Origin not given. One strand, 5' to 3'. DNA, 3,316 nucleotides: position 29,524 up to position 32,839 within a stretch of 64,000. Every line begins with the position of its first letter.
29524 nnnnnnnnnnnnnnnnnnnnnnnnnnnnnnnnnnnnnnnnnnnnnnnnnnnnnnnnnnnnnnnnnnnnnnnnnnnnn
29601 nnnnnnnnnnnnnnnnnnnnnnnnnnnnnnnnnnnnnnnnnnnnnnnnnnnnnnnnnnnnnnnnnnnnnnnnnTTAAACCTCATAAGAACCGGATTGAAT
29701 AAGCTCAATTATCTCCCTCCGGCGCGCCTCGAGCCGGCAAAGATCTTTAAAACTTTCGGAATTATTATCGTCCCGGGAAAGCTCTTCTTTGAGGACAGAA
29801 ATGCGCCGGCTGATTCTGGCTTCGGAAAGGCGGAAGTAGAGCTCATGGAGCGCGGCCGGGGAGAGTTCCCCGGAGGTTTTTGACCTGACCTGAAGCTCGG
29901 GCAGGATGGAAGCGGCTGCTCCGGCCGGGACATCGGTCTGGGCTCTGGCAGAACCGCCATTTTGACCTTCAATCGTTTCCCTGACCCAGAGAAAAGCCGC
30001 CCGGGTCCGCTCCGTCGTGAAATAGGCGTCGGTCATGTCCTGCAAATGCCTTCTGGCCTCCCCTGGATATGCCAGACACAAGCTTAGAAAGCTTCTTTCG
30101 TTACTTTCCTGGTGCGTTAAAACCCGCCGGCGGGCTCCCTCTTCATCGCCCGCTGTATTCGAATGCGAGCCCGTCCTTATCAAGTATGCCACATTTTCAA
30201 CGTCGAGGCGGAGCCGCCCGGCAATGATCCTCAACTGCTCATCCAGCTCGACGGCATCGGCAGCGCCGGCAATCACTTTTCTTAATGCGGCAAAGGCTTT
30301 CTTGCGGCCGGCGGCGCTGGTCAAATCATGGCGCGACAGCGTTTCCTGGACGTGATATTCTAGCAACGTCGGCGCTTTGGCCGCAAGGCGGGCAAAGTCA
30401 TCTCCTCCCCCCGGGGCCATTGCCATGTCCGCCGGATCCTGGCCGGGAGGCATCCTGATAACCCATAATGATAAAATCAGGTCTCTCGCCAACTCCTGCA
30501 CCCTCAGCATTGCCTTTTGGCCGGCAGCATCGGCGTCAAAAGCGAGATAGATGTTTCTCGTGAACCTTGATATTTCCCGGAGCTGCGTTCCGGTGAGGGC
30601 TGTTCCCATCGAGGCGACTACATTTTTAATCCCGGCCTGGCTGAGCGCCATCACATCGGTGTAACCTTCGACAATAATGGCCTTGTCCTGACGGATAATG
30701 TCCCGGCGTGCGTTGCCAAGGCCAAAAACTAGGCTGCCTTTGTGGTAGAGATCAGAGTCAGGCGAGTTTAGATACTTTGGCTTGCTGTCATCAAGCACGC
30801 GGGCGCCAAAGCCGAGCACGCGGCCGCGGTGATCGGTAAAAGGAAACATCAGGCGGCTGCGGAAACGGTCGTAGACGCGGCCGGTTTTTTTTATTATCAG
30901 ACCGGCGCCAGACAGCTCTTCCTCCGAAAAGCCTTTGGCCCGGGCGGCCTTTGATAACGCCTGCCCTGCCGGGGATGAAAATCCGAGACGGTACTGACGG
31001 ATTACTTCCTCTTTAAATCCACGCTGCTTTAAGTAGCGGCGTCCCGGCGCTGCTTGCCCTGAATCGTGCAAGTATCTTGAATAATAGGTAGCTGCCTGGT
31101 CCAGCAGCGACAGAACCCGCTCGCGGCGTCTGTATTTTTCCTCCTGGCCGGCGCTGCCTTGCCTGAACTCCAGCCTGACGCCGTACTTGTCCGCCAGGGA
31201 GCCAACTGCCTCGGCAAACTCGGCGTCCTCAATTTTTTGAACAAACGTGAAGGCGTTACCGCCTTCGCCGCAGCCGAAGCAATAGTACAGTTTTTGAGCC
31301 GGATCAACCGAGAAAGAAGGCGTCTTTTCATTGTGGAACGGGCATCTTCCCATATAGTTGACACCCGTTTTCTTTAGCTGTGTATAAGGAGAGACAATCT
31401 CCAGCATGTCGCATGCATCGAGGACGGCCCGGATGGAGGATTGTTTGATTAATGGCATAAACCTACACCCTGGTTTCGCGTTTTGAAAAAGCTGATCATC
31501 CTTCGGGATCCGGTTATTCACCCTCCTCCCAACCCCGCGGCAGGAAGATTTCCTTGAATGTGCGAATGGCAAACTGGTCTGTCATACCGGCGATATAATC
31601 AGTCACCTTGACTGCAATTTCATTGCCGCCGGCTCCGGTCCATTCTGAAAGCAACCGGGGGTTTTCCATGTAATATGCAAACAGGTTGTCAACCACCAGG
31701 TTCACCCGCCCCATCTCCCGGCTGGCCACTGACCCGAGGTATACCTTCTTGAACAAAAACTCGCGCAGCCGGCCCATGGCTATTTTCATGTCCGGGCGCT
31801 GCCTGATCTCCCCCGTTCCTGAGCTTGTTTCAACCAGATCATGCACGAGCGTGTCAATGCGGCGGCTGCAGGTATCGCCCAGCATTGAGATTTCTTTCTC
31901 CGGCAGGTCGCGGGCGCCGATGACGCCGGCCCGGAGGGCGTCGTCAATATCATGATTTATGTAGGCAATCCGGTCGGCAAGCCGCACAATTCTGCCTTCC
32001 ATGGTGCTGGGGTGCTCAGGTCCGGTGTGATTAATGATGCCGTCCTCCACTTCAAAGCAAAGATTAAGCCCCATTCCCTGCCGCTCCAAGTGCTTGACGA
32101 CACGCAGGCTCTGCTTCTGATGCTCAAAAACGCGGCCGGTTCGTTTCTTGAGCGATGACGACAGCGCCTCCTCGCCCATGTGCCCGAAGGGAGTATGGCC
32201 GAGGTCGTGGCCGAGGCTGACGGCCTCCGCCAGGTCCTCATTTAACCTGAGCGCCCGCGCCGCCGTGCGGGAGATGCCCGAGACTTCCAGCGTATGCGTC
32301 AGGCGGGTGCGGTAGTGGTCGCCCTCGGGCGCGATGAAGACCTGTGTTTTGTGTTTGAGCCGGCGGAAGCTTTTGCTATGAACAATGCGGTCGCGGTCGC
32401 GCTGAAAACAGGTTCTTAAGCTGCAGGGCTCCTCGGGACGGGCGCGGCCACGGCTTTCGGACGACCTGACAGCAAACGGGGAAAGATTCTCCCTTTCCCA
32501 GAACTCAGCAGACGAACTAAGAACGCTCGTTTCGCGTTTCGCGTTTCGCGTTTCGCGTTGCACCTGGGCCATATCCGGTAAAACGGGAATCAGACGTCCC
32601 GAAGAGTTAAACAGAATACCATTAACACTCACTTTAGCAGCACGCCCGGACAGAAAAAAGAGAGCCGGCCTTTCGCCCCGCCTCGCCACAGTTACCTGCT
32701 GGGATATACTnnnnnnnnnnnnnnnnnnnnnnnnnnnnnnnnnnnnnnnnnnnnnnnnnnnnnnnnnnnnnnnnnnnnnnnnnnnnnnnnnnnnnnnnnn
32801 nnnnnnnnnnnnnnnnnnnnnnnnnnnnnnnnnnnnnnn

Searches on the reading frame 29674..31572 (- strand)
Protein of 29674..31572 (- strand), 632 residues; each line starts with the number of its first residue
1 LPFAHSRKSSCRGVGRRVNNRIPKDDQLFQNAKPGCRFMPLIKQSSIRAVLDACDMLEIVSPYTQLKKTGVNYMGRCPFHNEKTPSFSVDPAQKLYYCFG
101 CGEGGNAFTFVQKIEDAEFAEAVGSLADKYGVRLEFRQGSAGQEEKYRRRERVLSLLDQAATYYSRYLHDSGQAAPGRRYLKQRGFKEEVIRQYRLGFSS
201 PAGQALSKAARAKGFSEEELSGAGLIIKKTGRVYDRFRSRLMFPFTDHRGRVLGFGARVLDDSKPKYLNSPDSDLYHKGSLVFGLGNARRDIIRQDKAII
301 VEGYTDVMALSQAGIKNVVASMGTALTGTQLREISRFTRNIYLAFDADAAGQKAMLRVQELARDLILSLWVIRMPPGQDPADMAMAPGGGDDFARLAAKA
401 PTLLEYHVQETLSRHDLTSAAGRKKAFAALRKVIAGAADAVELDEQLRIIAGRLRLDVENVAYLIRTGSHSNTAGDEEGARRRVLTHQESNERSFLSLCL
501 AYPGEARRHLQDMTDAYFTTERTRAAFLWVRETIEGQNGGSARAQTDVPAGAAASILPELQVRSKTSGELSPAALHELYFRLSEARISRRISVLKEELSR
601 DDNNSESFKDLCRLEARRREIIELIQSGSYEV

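Call 23: search_protein_families(library=pfam, proteins=[window:29674-31572:-], max_evalue=0.00001)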
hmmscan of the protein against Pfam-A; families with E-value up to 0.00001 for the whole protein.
window:29674-31572:- (632 aa): 7 families
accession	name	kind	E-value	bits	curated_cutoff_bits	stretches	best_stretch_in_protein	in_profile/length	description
PF08275.17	DNAG_N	-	1.2e-35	122.8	26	1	163-288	1-127/128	DNA primase catalytic core, N-terminal domain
PF01807.25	Zn_ribbon_DnaG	-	2.2e-34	117.6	24.9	1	43-137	2-96/98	CHC2 zinc finger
PF13155.12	Toprim_2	-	6.2e-21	75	22.1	1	299-382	1-86/88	Toprim-like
PF13662.12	Toprim_4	-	4.9e-19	68.8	25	1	297-361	2-73/85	Toprim domain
PF01751.28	Toprim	-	2.2e-14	53.8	23.1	1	298-366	2-84/96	Toprim domain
PF13362.12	Toprim_3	-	2e-08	35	27.2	1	298-388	2-93/95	Toprim domain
PF10410.14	DnaB_bind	-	4.7e-07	30.4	20.6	1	405-459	2-56/56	DnaB-helicase binding domain of primase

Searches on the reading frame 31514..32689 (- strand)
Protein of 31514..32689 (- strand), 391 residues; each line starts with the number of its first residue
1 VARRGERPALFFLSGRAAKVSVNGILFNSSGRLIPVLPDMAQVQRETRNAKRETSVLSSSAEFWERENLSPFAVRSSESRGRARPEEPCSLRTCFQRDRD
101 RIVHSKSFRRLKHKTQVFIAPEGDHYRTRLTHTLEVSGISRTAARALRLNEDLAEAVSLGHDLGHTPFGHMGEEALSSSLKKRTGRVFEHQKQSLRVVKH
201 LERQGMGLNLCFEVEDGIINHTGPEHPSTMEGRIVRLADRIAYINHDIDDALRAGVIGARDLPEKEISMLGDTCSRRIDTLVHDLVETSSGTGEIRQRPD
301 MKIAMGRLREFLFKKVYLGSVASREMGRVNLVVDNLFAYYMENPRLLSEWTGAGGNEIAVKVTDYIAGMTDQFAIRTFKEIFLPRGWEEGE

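Call 23: search_protein_families(library=pfam, proteins=[window:31514-32689:-], max_evalue=0.00001)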
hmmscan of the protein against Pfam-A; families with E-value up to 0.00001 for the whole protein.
window:31514-32689:- (391 aa): 2 families
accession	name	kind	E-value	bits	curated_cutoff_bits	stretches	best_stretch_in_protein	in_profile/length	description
PF13286.11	HD_assoc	-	3.3e-16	60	22.2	1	298-379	4-90/91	Phosphohydrolase-associated domain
PF01966.28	HD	-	2.2e-13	50.9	22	1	129-242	1-114/116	HD domain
